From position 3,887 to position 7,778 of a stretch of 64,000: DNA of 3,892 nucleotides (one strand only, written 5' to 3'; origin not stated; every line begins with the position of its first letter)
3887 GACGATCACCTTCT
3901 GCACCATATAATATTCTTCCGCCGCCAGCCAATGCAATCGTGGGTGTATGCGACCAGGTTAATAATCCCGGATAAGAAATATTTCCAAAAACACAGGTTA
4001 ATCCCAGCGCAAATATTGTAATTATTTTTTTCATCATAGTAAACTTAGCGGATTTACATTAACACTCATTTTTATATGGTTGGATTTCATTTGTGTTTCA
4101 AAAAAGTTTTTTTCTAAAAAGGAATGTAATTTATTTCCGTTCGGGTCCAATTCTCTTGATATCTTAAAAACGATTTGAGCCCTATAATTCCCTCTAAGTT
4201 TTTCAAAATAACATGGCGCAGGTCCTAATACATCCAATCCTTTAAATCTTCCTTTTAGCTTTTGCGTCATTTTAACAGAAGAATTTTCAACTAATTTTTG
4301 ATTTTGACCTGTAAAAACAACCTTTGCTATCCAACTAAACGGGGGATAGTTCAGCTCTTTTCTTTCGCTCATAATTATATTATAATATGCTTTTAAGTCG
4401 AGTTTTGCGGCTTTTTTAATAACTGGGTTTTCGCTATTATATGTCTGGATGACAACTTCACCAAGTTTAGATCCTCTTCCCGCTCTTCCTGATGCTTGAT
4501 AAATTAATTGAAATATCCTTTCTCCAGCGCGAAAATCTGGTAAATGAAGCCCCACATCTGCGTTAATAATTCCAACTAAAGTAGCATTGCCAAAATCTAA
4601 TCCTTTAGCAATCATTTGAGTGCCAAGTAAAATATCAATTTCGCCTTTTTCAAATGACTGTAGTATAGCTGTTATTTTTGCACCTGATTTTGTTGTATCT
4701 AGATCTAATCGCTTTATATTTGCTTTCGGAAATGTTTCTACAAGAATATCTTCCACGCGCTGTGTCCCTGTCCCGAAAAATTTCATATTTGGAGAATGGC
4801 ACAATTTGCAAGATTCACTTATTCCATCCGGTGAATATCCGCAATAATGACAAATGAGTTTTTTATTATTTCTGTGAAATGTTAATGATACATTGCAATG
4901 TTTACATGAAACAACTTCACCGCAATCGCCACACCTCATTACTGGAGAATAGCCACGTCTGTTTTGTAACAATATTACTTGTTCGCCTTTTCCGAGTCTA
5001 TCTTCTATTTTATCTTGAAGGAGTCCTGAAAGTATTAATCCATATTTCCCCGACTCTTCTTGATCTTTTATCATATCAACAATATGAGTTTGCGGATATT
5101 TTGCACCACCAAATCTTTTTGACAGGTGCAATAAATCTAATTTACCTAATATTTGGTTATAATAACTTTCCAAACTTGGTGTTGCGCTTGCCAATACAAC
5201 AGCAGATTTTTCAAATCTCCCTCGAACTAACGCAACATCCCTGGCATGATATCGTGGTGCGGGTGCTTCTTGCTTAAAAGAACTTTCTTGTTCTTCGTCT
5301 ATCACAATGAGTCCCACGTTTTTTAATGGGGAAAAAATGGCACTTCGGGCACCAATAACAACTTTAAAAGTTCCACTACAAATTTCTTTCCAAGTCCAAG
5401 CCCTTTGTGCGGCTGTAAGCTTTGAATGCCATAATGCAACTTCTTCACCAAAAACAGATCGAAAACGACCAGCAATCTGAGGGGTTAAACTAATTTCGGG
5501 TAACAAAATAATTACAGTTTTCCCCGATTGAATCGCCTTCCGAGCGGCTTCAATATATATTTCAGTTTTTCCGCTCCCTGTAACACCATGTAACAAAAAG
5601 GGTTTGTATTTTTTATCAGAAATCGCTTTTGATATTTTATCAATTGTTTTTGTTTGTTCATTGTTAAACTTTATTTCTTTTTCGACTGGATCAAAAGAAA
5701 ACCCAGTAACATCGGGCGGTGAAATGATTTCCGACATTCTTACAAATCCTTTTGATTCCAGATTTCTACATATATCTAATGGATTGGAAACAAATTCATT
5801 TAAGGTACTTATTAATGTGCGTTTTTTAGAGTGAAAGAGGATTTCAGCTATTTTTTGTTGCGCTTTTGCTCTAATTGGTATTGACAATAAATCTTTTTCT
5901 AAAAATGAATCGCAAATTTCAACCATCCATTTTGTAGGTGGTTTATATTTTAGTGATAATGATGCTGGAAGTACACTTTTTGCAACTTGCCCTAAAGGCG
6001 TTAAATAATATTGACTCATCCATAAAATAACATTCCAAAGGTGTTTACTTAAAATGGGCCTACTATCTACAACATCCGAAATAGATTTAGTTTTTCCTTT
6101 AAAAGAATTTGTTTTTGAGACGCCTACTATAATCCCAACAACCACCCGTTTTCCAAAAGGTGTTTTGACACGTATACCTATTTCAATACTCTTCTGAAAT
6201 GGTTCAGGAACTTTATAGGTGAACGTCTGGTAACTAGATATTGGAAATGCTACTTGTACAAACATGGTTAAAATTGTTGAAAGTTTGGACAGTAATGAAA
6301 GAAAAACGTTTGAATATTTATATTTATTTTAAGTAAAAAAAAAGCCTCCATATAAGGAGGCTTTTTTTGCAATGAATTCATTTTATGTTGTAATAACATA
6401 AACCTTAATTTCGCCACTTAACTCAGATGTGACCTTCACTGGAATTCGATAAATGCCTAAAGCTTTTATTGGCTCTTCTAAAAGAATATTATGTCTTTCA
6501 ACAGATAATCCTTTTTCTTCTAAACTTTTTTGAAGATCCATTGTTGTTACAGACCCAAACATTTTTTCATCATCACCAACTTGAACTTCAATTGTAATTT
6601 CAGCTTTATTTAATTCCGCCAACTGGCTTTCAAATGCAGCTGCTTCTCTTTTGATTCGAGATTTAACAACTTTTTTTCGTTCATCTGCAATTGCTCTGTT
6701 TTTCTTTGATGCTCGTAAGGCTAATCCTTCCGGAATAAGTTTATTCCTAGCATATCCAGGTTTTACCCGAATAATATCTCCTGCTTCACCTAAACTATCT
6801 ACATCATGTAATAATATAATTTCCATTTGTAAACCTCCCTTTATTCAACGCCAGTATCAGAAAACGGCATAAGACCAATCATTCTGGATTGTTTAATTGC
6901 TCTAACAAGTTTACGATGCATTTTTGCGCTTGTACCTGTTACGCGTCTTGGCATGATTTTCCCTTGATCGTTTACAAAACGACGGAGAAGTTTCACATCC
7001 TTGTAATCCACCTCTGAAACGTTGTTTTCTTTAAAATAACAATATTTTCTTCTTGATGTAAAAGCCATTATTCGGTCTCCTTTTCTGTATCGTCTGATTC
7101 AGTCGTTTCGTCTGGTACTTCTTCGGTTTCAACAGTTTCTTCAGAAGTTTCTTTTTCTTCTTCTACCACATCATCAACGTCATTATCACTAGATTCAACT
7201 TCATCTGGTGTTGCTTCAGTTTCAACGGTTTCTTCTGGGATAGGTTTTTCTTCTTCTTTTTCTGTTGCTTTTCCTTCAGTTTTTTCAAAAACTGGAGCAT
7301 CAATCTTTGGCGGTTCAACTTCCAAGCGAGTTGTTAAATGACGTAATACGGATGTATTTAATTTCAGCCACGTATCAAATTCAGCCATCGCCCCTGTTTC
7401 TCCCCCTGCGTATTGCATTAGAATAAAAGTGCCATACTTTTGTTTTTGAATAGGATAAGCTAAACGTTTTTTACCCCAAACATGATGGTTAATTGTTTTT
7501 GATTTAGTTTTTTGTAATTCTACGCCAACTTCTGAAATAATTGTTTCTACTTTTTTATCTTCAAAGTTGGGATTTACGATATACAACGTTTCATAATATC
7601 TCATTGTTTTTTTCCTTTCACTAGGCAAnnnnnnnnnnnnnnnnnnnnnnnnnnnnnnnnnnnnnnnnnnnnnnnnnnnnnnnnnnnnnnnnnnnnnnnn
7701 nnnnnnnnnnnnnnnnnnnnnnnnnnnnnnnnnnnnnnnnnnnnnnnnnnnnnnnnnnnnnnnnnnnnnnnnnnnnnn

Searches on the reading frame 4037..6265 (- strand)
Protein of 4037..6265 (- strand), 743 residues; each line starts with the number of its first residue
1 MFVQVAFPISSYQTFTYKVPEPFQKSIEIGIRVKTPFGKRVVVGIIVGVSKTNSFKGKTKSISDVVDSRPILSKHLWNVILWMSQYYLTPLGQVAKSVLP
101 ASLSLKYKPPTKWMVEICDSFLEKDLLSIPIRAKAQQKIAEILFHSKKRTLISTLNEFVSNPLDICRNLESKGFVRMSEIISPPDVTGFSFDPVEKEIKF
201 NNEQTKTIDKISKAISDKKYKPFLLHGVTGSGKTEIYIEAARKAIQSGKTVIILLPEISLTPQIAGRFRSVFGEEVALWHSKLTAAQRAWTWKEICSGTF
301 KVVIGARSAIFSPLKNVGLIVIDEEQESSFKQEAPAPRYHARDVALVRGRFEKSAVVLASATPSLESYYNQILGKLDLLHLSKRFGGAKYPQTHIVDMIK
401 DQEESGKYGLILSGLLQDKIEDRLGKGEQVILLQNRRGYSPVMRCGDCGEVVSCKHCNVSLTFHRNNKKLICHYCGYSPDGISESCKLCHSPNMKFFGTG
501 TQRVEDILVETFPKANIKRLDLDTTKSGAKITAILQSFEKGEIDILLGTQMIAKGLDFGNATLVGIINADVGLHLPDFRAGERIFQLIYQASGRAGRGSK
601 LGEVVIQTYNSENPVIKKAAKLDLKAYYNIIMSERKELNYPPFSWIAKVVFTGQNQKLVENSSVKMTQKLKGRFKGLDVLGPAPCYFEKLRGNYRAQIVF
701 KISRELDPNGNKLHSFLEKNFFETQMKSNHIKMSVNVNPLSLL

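Call 51: search_protein_families(library=pfam, max_evalue=0.00001, proteins=[window:4037-6265:-])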
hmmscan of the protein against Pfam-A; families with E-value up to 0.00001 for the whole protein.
window:4037-6265:- (743 aa): 6 families
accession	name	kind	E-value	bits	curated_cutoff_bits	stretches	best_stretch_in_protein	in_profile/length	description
PF17764.6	PriA_3primeBD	-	3.2e-26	91.5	22.7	1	4-100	1-96/96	3'DNA-binding domain (3'BD)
PF00270.35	DEAD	-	6.1e-18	65.6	26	1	204-366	4-162/167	DEAD/DEAH box helicase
PF18074.6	PriA_C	-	3.3e-14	53.9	26.9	1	642-739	1-95/95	Primosomal protein N C-terminal domain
PF04851.21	ResIII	-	5.8e-13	49.5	22.5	1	198-363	2-162/164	Type III restriction enzyme, res subunit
PF00271.37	Helicase_C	-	2.9e-12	47.2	23.5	1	497-597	21-108/110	Helicase conserved C-terminal domain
PF18319.7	Zn_ribbon_PriA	-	2.4e-10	40.6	26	1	454-478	1-25/27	PriA DNA helicase Cys-rich region (CRR) domain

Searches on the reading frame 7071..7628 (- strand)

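Call 51: search_protein_families(library=pfam, max_evalue=0.00001, proteins=[window:7071-7628:-])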
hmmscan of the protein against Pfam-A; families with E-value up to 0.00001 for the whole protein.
window:7071-7628:- (186 aa): 1 family
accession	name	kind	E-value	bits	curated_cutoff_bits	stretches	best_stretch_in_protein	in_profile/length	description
PF01250.22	Ribosomal_S6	-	1.7e-20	73.4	27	1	12-101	2-90/90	Ribosomal protein S6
